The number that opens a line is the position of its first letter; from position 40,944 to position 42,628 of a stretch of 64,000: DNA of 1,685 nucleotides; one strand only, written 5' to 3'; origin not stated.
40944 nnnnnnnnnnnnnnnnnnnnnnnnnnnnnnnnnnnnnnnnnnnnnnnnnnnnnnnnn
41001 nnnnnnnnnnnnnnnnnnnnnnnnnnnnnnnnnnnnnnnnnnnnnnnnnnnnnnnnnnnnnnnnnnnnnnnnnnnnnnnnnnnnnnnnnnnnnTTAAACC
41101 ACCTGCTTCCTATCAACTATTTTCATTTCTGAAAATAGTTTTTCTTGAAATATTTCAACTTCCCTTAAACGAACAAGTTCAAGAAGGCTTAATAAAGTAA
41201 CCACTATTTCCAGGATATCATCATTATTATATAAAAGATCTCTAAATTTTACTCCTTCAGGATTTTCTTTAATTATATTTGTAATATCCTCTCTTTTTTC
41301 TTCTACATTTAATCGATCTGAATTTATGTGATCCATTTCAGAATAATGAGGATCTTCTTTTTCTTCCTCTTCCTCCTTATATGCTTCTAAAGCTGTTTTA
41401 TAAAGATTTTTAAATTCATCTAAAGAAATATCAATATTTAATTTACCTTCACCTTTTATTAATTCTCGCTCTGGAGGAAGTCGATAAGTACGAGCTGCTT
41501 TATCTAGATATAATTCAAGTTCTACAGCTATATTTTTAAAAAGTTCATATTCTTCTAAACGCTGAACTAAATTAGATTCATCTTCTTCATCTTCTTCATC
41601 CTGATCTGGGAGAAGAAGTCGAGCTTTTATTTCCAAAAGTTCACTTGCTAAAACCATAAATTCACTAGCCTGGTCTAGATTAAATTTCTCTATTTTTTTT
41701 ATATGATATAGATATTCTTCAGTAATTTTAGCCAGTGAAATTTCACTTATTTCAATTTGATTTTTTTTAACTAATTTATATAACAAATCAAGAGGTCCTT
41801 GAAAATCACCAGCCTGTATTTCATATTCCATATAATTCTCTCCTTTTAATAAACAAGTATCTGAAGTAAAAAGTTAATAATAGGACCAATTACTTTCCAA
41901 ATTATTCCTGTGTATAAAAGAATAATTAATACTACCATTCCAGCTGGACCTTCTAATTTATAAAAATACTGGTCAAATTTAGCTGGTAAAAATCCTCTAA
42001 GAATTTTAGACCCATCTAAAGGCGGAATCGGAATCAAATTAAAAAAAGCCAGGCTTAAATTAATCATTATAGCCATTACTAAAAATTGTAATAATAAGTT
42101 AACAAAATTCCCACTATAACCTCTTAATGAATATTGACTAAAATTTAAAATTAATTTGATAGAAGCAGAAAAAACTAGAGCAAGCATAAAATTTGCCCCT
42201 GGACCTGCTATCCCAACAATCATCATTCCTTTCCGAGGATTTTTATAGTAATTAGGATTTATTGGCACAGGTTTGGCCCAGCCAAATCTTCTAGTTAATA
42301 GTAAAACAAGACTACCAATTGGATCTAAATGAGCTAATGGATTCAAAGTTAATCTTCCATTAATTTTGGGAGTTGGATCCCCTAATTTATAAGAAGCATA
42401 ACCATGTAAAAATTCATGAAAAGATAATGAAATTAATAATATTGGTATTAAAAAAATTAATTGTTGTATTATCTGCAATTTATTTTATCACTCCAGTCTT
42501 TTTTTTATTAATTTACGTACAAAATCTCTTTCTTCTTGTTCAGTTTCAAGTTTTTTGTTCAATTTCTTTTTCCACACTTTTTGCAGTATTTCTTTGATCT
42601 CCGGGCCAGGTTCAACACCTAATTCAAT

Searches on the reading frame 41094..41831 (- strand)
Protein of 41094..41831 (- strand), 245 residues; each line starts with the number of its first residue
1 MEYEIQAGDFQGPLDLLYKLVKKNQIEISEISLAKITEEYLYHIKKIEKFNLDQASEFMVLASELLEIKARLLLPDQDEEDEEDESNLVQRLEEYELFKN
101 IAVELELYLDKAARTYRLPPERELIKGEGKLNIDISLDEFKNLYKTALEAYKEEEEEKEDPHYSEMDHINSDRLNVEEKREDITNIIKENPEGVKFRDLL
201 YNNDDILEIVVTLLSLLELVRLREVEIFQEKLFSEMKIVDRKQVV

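Call 32: search_protein_families(library=pfam, proteins=[window:41094-41831:-], max_evalue=0.00001)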
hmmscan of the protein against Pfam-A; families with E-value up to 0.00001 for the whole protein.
window:41094-41831:- (245 aa): 1 family
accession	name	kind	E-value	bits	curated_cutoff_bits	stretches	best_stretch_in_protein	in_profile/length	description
PF02616.19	SMC_ScpA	-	2e-23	84.1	24.6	1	20-238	1-229/232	Segregation and condensation protein ScpA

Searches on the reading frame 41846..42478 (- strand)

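Call 32: search_protein_families(library=pfam, proteins=[window:41846-42478:-], max_evalue=0.00001)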
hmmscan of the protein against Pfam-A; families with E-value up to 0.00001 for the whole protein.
window:41846-42478:- (210 aa): 1 family
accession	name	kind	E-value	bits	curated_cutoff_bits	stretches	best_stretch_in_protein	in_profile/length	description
PF02163.28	Peptidase_M50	-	8.5e-16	58.4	27.2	1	129-168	159-198/221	Peptidase family M50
